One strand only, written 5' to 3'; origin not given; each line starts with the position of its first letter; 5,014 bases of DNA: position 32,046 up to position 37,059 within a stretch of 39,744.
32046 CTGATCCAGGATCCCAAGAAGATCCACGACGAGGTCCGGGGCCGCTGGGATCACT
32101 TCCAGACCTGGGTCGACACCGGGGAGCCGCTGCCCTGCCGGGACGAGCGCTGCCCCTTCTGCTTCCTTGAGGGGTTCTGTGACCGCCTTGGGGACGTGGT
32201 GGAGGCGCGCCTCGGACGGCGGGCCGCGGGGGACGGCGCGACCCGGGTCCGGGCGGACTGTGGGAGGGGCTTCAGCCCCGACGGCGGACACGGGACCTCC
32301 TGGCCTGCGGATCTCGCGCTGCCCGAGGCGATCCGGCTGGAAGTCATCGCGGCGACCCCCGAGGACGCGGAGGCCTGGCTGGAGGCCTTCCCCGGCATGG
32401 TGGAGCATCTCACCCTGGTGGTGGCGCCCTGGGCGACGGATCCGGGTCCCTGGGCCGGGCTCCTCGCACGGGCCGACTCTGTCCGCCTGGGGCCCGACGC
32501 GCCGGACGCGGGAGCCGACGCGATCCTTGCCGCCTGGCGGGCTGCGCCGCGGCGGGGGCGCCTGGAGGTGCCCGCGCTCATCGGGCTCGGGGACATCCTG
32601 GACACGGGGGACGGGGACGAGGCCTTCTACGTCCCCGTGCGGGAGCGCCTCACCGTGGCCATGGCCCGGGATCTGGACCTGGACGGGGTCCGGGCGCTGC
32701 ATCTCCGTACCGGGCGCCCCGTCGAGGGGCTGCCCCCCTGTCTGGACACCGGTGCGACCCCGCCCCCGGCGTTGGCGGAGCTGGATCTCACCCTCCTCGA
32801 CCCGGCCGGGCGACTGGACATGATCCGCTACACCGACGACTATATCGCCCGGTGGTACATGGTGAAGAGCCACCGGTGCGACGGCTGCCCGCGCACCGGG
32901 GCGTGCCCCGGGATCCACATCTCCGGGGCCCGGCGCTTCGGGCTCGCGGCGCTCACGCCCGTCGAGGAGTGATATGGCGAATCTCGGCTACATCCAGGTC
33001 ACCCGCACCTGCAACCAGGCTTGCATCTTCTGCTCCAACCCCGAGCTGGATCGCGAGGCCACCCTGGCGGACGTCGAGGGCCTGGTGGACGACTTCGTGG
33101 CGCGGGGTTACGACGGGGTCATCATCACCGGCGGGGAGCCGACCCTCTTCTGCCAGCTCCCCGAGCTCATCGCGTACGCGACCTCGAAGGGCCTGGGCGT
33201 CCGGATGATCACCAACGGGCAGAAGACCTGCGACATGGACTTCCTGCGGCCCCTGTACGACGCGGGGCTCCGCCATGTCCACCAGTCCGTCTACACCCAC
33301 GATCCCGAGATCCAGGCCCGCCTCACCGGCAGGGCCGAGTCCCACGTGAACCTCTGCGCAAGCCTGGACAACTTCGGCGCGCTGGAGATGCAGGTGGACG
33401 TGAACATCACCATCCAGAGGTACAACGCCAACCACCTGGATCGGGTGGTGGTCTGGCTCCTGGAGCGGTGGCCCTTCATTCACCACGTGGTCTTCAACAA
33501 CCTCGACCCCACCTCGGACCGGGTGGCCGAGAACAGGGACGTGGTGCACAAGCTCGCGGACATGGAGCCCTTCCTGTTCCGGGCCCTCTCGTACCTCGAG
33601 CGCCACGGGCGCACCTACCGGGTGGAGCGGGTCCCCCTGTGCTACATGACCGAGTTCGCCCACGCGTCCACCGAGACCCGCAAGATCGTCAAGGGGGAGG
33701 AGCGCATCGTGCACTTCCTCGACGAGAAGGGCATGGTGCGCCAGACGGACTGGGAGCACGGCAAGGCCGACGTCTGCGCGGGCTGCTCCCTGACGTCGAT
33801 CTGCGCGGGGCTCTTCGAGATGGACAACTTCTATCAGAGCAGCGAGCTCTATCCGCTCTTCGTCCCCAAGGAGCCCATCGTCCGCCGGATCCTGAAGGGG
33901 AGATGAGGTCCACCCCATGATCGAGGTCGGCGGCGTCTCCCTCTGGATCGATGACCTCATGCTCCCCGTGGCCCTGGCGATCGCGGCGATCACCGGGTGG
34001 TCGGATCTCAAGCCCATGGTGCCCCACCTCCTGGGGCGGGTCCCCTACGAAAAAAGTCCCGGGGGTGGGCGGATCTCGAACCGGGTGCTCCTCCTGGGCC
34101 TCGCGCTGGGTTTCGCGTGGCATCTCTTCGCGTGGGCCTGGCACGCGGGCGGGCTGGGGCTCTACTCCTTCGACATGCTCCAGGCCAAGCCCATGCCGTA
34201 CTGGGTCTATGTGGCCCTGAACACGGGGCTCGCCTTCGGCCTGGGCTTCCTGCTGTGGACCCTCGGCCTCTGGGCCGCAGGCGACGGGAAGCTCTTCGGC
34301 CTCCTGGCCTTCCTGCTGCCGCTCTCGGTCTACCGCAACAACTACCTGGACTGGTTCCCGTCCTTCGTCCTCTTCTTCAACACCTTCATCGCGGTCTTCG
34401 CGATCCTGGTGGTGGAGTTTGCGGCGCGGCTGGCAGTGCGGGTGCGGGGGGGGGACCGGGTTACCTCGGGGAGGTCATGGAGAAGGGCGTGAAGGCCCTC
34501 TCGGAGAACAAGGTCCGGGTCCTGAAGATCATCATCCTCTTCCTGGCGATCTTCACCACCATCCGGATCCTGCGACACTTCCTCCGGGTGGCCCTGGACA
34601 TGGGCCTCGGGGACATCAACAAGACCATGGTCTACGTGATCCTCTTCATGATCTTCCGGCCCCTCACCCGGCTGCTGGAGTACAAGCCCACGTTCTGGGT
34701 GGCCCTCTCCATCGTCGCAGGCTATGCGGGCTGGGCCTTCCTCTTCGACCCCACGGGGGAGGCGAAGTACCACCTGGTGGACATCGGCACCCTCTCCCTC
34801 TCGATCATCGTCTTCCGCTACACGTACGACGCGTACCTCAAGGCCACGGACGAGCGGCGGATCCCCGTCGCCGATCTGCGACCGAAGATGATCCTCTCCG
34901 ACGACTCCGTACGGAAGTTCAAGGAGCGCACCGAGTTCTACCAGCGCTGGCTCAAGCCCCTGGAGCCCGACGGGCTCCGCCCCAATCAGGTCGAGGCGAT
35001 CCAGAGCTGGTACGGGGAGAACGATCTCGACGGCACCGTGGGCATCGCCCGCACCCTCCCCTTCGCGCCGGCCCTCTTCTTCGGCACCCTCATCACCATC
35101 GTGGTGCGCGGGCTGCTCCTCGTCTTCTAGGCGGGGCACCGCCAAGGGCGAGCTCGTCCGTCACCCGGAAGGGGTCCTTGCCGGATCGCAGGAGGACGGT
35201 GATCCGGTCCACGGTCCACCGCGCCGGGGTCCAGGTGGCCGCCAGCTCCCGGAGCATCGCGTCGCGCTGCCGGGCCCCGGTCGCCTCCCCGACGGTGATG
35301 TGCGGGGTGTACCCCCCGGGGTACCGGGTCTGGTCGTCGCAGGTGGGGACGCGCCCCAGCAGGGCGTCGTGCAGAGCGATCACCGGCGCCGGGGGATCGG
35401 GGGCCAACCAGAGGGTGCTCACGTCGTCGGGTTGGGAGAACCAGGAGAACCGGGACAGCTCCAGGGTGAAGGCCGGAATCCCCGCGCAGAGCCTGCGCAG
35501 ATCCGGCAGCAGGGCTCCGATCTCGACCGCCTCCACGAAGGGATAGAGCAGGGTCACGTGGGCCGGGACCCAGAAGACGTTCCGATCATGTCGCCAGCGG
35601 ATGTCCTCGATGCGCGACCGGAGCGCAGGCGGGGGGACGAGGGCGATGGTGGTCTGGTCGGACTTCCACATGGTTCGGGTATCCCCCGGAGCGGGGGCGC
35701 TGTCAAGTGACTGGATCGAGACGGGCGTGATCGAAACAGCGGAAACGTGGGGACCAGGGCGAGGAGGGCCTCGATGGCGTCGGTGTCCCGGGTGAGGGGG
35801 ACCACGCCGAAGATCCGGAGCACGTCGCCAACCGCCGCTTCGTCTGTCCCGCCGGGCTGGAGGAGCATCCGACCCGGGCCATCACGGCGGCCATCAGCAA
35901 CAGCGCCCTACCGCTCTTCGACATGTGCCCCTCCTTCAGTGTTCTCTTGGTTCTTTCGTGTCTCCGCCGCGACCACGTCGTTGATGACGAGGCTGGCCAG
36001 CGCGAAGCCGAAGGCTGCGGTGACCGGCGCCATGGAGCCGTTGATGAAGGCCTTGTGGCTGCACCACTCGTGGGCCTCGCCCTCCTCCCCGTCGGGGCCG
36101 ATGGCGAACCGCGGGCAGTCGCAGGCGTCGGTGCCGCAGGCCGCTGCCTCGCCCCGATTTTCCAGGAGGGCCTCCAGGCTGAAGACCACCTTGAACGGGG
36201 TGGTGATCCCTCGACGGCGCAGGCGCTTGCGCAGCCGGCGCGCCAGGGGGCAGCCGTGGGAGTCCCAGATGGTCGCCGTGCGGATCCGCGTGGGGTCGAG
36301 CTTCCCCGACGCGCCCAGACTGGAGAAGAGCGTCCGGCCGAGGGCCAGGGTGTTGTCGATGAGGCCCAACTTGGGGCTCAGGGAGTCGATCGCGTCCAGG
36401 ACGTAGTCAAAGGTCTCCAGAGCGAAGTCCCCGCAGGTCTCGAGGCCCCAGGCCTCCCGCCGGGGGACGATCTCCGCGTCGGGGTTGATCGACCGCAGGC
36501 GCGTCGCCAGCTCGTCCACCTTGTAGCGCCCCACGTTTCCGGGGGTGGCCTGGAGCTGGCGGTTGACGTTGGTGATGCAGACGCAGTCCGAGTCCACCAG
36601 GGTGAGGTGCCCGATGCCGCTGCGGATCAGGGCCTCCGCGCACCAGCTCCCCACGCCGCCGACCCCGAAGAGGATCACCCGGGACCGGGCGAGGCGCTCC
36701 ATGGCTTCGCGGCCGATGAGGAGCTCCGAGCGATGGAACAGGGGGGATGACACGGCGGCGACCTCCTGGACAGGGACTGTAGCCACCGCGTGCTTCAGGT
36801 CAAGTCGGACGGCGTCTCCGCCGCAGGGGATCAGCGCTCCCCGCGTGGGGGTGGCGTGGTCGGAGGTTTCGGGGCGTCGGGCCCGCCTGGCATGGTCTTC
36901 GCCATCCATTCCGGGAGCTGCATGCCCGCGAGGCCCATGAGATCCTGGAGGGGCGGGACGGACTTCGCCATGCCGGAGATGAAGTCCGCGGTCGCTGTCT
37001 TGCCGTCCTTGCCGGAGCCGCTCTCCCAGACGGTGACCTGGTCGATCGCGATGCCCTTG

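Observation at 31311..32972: Paralogue 3 carries a second Cys cluster and a ~250 aa low-complexity insertion before the shared C-terminal CxxCx5C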

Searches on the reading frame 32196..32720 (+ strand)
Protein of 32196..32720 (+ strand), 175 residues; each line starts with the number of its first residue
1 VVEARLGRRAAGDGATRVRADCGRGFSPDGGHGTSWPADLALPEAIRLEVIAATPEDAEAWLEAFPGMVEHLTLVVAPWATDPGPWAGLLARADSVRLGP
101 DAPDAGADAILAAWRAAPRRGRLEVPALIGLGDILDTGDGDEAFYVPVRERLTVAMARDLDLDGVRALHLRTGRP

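Call 54: search_protein_representatives(alignment_id=A4)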
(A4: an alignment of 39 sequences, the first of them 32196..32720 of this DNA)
Query: 39 sequences, 165 profile positions. Proteins with E-value up to 0.001 (for the whole library): 107; up to 1e-10: 55; up to 1e-30: 0. The best 107 are listed.
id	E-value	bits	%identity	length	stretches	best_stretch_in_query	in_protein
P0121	9.1e-29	116.8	-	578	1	3-162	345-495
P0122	2.2e-27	112.3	-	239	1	14-161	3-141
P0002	5.1e-26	107.9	-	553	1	3-164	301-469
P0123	2.3e-25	105.7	-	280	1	1-162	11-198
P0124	5.0e-25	104.7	-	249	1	30-163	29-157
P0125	1.3e-24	103.3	-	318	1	26-163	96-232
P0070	5.6e-24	101.3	-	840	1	2-164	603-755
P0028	1.3e-23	100.0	-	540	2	1-159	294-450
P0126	1.6e-23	99.8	-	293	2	27-164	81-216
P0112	3.0e-23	98.9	-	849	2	3-164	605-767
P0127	3.8e-23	98.6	-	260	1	32-158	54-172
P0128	4.1e-23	98.5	-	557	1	1-161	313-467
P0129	3.9e-22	95.3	-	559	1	8-163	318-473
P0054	4.9e-22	95.0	-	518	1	2-159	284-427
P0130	7.5e-22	94.4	-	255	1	4-163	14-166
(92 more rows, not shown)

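Call 56: find_encoding_contigs(protein=P0122, flank=4000, max_places=2)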
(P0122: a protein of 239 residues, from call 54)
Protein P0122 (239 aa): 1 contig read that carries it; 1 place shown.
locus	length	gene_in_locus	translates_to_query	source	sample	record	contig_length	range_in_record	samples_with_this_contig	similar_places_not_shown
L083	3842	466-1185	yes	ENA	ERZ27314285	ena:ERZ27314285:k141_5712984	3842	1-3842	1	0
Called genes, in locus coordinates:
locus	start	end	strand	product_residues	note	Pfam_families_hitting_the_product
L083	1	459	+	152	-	?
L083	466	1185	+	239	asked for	-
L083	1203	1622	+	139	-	-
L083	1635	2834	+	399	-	PF04055:Radical_SAM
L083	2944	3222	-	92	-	-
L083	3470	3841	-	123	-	?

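Call 58: find_encoding_contigs(protein=P0130, flank=3000, max_places=2)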
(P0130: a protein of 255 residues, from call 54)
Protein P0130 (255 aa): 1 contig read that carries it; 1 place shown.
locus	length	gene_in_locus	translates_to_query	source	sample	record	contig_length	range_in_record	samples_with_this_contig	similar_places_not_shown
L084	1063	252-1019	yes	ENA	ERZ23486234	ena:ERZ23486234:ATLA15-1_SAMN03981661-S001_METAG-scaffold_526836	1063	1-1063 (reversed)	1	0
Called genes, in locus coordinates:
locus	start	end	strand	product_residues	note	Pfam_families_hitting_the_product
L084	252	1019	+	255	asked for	-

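Call 59: find_encoding_contigs(protein=P0127, flank=3000, max_places=2)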
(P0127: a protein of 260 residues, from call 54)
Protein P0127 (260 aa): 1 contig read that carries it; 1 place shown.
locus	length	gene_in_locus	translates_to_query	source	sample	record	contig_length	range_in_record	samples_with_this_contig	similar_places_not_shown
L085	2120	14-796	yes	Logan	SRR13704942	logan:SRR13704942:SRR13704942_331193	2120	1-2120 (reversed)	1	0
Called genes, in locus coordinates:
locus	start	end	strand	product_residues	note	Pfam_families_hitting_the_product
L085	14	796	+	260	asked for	-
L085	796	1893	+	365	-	-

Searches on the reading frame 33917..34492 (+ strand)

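Call 35: search_protein_families(library=padloc, proteins=[window:33917-34492:+], max_evalue=0.01)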
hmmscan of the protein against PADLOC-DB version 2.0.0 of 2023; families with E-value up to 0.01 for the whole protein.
window:33917-34492:+ (191 aa): 0 families

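Call 36: search_protein_families(library=pfam, proteins=[window:33917-34492:+], max_evalue=1)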
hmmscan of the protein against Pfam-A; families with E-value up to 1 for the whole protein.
window:33917-34492:+ (191 aa): 1 family
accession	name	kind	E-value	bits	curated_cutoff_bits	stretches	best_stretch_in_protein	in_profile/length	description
PF01478.23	Peptidase_A24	-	0.013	16.4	26.5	1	52-163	19-102/104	Type IV leader peptidase family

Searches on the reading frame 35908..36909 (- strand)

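Call 46: search_protein_families(library=pfam, proteins=[window:35908-36909:-], max_evalue=0.001)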
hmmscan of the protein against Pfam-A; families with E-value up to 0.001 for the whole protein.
window:35908-36909:- (333 aa): 1 family
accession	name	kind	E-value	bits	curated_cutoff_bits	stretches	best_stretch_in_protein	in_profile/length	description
PF00899.27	ThiF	-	5.3e-34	117.9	28.1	1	64-309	9-199/238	ThiF family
